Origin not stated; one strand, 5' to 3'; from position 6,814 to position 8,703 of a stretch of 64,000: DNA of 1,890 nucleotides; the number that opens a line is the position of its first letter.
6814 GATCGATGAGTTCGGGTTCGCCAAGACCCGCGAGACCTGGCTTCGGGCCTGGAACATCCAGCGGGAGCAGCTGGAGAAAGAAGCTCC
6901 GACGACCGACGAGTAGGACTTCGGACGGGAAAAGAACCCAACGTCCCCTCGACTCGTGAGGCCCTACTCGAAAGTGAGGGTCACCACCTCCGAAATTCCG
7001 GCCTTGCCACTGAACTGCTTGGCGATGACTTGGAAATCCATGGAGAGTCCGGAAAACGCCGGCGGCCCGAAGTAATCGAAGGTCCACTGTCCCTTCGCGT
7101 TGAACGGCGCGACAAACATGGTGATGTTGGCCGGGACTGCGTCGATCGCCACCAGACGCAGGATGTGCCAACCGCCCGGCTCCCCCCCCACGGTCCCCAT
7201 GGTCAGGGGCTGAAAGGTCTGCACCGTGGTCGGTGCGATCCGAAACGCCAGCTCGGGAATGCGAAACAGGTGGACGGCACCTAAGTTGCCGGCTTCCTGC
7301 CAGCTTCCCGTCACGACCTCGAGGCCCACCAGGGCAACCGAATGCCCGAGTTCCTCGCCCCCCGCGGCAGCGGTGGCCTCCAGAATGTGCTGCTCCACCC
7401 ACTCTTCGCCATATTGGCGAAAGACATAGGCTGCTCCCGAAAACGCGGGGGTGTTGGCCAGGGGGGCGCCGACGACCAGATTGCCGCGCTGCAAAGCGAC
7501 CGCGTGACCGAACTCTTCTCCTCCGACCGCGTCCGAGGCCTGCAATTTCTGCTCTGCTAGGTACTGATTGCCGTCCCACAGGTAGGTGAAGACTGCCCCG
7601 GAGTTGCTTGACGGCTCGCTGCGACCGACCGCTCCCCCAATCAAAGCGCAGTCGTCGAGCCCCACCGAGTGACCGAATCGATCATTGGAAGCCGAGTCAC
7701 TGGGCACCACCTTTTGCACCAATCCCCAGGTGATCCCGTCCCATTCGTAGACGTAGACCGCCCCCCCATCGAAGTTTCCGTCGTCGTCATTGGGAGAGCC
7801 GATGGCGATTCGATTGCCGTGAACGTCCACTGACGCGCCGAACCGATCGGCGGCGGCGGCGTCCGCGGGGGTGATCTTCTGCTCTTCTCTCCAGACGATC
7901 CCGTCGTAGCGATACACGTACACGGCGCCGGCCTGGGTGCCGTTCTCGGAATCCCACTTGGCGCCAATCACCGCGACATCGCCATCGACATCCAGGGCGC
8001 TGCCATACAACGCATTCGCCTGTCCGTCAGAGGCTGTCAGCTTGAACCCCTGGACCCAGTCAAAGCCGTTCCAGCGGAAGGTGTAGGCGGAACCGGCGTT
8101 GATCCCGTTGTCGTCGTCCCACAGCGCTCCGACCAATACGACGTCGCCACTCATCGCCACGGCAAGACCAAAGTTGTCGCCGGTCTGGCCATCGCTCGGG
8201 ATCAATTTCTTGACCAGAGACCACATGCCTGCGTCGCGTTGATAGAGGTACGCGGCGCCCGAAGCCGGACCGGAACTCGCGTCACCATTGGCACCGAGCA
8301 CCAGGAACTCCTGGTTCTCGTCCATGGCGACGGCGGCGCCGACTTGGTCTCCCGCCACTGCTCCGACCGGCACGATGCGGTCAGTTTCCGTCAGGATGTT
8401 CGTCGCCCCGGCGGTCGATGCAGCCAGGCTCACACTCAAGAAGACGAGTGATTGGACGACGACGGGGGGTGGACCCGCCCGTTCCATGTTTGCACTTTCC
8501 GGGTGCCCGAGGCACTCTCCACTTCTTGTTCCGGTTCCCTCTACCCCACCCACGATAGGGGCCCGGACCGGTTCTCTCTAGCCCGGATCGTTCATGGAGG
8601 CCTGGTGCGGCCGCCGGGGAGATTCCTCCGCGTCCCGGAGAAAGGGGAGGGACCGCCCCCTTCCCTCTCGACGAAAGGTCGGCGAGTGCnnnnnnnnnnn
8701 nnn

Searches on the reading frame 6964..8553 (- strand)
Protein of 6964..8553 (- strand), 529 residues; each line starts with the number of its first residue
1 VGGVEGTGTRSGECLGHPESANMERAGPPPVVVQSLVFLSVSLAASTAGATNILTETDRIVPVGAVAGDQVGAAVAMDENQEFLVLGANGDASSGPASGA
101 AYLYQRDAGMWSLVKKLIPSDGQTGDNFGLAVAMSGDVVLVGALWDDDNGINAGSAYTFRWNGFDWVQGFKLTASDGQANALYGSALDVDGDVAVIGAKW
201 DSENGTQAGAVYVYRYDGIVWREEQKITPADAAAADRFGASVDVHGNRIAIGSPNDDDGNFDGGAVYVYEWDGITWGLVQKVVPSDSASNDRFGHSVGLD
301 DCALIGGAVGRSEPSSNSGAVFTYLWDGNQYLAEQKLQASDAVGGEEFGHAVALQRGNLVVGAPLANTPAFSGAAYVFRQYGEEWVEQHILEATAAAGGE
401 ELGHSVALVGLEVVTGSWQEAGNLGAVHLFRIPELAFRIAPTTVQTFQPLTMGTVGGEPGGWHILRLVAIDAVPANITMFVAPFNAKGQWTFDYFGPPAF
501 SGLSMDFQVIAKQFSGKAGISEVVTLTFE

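Call 36: search_protein_families(library=pfam, proteins=[window:6964-8553:-], max_evalue=0.00001)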
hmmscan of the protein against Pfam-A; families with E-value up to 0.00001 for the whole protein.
window:6964-8553:- (529 aa): 1 family
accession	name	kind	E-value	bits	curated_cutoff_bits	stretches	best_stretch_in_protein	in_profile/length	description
PF14312.12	FG-GAP_2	-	3.8e-85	280.4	23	6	111-159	1-49/49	FG-GAP repeat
